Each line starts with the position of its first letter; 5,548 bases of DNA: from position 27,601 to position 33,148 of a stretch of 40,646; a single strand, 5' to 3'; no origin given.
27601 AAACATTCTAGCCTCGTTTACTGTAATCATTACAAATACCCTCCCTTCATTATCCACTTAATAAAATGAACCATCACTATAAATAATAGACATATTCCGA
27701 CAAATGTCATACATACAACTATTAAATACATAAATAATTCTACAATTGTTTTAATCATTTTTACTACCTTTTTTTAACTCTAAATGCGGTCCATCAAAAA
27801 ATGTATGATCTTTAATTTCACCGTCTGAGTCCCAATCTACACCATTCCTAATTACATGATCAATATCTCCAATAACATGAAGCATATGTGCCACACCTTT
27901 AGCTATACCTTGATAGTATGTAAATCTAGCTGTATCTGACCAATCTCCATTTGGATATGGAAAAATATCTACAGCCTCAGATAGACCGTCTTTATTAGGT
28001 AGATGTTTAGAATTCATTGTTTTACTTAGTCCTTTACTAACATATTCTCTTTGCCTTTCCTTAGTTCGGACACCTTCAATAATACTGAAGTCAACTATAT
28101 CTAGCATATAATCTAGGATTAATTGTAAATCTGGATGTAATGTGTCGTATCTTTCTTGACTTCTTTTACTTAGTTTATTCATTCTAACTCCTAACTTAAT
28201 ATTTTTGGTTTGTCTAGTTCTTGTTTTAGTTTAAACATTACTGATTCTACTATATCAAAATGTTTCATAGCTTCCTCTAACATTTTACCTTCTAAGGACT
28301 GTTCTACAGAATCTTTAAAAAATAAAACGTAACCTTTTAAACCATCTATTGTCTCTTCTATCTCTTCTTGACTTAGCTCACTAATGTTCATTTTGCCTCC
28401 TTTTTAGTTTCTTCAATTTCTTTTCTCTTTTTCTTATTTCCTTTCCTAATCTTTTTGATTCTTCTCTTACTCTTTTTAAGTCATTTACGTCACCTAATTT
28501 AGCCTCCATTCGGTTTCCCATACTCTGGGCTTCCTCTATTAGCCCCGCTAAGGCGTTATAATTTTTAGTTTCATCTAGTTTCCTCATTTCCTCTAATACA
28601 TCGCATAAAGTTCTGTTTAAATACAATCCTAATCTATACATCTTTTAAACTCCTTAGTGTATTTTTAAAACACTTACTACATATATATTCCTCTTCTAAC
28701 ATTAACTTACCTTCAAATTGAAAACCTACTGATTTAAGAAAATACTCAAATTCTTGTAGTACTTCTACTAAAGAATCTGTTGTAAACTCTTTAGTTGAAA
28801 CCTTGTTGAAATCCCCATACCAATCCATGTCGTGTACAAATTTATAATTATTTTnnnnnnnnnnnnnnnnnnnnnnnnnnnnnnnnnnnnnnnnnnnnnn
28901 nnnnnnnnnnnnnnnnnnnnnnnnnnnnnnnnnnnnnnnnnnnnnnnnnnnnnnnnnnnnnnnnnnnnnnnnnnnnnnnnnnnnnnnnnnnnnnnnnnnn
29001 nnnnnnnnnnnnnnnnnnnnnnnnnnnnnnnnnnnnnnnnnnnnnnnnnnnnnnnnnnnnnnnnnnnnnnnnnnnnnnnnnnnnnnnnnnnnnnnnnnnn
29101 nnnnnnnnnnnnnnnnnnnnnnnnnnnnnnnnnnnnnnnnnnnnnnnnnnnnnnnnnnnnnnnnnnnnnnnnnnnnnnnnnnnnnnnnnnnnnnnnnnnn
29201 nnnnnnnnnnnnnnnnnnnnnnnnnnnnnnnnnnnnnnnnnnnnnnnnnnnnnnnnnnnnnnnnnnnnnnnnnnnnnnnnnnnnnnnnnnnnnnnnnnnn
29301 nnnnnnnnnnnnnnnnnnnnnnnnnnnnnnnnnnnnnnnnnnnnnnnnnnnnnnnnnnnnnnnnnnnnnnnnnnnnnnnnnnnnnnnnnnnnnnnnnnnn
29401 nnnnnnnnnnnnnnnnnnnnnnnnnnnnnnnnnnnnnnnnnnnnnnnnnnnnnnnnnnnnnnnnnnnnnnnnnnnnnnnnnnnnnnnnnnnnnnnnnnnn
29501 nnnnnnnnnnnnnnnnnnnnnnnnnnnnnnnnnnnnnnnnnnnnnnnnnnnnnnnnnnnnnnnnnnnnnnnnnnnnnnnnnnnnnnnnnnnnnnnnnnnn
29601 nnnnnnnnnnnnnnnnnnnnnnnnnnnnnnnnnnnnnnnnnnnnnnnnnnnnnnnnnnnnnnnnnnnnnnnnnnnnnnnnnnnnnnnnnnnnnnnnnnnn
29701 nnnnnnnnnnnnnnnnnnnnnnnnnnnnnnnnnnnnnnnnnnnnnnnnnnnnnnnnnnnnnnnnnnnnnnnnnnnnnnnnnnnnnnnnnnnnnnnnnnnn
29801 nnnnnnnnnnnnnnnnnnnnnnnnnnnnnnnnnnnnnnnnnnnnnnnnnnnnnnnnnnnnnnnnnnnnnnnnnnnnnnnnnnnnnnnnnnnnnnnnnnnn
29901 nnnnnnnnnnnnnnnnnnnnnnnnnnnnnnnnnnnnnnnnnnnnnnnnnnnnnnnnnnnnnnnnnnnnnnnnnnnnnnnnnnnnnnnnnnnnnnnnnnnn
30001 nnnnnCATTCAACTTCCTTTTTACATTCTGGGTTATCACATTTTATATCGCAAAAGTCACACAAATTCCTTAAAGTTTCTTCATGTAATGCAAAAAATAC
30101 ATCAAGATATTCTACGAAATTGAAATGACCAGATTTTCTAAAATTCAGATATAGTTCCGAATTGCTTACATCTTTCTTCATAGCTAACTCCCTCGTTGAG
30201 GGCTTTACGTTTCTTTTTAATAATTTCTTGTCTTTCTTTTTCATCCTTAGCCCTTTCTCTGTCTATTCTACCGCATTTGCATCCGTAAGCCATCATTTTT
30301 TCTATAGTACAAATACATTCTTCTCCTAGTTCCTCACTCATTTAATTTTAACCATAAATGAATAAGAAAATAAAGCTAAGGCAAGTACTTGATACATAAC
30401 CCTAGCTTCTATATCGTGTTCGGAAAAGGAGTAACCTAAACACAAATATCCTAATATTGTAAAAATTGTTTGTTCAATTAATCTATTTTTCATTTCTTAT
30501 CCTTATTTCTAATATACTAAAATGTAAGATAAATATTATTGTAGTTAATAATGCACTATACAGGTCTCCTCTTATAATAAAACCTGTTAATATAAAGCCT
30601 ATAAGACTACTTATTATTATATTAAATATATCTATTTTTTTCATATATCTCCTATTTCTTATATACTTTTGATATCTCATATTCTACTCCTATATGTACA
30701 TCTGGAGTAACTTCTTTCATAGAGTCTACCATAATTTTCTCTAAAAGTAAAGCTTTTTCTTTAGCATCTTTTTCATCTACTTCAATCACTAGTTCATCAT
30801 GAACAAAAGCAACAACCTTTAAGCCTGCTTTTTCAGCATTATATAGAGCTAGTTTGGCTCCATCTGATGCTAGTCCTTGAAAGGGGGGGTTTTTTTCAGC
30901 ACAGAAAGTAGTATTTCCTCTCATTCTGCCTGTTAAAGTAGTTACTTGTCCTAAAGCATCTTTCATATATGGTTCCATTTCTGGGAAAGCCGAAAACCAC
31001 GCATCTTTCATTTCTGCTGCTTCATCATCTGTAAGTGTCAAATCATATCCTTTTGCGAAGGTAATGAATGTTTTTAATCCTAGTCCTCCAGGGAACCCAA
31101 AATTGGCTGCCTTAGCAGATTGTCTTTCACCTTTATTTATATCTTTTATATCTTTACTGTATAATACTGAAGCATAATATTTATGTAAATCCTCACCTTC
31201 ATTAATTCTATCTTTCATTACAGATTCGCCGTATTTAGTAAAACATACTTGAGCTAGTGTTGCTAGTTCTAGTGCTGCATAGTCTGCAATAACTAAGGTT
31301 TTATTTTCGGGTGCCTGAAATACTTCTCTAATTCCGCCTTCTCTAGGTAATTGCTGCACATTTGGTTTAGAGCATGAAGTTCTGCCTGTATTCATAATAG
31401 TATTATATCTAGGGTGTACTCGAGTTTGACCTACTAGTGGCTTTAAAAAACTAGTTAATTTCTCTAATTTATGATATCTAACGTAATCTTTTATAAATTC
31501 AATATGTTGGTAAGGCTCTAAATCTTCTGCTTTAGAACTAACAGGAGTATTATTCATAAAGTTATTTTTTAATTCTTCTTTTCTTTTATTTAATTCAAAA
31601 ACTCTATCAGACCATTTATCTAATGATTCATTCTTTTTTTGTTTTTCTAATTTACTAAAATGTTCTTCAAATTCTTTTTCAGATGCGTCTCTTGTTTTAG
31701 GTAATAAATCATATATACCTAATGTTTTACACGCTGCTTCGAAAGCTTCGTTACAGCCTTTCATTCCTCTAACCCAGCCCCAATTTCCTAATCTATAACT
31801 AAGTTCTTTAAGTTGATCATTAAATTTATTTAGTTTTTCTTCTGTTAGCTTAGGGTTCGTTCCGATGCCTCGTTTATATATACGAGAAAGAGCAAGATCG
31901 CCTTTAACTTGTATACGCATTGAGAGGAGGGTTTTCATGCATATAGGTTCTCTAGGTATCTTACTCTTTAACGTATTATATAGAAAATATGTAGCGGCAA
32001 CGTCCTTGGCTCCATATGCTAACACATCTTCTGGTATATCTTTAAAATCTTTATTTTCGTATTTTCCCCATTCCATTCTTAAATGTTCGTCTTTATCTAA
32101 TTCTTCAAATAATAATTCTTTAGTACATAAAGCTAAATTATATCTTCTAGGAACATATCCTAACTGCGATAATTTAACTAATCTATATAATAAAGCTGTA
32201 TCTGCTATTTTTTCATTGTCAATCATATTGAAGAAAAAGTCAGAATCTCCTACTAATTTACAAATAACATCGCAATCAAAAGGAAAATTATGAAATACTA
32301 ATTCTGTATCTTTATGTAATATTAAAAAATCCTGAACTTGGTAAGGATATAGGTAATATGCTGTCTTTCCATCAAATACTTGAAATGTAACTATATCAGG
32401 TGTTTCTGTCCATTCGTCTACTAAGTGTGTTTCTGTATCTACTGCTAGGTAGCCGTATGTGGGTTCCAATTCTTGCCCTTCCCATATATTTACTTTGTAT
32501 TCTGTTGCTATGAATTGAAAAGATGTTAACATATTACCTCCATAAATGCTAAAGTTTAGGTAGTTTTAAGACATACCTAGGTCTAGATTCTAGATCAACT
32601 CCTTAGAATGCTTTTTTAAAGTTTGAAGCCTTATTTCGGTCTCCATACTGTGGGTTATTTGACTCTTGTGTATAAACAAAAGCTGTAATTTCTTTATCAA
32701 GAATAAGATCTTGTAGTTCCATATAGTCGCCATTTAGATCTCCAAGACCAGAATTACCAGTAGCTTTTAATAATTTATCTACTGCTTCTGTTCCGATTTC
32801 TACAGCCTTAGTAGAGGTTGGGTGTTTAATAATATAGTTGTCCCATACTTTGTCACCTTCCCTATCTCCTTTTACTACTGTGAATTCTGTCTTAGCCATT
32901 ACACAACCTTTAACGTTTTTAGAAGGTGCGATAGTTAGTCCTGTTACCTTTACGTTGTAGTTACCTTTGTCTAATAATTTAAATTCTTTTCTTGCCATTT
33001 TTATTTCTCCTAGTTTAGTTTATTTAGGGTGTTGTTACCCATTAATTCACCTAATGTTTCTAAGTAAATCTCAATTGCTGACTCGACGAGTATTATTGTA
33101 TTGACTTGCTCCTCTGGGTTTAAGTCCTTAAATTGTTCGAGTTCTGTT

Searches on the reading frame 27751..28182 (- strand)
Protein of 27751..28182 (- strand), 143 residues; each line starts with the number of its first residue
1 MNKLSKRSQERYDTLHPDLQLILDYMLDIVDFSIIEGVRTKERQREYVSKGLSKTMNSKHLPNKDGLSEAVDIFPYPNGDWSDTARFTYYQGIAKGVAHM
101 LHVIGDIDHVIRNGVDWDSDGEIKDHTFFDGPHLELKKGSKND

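Call 58: search_protein_families(library=phrogs, proteins=[window:27751-28182:-], max_evalue=0.001)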
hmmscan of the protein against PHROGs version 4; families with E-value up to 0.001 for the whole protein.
window:27751-28182:- (143 aa): 4 families
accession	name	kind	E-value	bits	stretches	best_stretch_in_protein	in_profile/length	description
phrog_465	-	lysis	1.9e-34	120.4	1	1-140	42-169/292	endolysin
phrog_1768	-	lysis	5.9e-09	35.1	1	22-138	943-1054/1577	endolysin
phrog_5115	-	moron, auxiliary metabolic gene and host takeover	8.4e-05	22.9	1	30-137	36-122/283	ferredoxin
phrog_6523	-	lysis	0.0001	23.2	1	11-138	18-131/255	endolysin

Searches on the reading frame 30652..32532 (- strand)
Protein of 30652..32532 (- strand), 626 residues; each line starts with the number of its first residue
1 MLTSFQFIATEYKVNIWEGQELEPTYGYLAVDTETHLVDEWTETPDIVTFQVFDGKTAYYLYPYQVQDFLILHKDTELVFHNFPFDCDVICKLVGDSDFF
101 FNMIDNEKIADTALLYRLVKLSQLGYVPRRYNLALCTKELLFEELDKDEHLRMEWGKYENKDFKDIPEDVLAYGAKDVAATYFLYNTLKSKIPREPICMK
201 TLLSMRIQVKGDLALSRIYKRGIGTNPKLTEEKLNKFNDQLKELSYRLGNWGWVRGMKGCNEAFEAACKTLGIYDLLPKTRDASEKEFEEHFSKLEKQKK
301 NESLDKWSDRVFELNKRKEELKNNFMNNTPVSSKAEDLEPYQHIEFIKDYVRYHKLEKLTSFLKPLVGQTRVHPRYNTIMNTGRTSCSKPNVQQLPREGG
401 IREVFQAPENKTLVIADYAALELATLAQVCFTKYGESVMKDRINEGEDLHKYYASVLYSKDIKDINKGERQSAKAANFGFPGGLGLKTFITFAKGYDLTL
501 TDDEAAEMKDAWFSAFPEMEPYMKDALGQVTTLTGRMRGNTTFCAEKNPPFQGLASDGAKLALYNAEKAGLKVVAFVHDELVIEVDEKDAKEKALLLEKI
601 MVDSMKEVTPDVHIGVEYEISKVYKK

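Call 11: search_protein_families(library=pfam, proteins=[window:30652-32532:-], max_evalue=0.01)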
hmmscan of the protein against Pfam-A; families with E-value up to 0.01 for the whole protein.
window:30652-32532:- (626 aa): 2 families
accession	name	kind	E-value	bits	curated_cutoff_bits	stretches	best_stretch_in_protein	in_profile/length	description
PF00476.26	DNA_pol_A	-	3.2e-41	142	34.3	1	302-624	33-379/381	DNA polymerase family A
PF01612.26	DNA_pol_A_exo1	-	1.8e-10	41.3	23.6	1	27-192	21-172/173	3'-5' exonuclease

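Call 26: find_related_loci(query=window:30652-32532:-, collection=viral_contigs, flank=10000)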
Query window:30652-32532:- (626 aa) in viral_contigs; peptide patterns used: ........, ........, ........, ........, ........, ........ (x = any residue, [..] = any of these).
9 stretches matched a pattern, but none encodes a relative of the query by tblastn (E <= 1e-3).

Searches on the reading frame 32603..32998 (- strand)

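Call 58: search_protein_families(library=phrogs, proteins=[window:32603-32998:-], max_evalue=0.001)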
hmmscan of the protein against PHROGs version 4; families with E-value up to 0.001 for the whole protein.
window:32603-32998:- (131 aa): 4 families
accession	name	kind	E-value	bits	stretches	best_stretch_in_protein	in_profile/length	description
phrog_2300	-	unknown function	9.5e-17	62.8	1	4-128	44-159/347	-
phrog_7778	-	DNA, RNA and nucleotide metabolism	3.1e-06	28.1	1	3-101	32-128/162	single strand DNA binding protein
phrog_6015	-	DNA, RNA and nucleotide metabolism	1.1e-05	26.2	1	5-84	17-94/273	single strand DNA binding protein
phrog_378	-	DNA, RNA and nucleotide metabolism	0.00068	20.9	1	4-128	13-136/163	single strand DNA binding protein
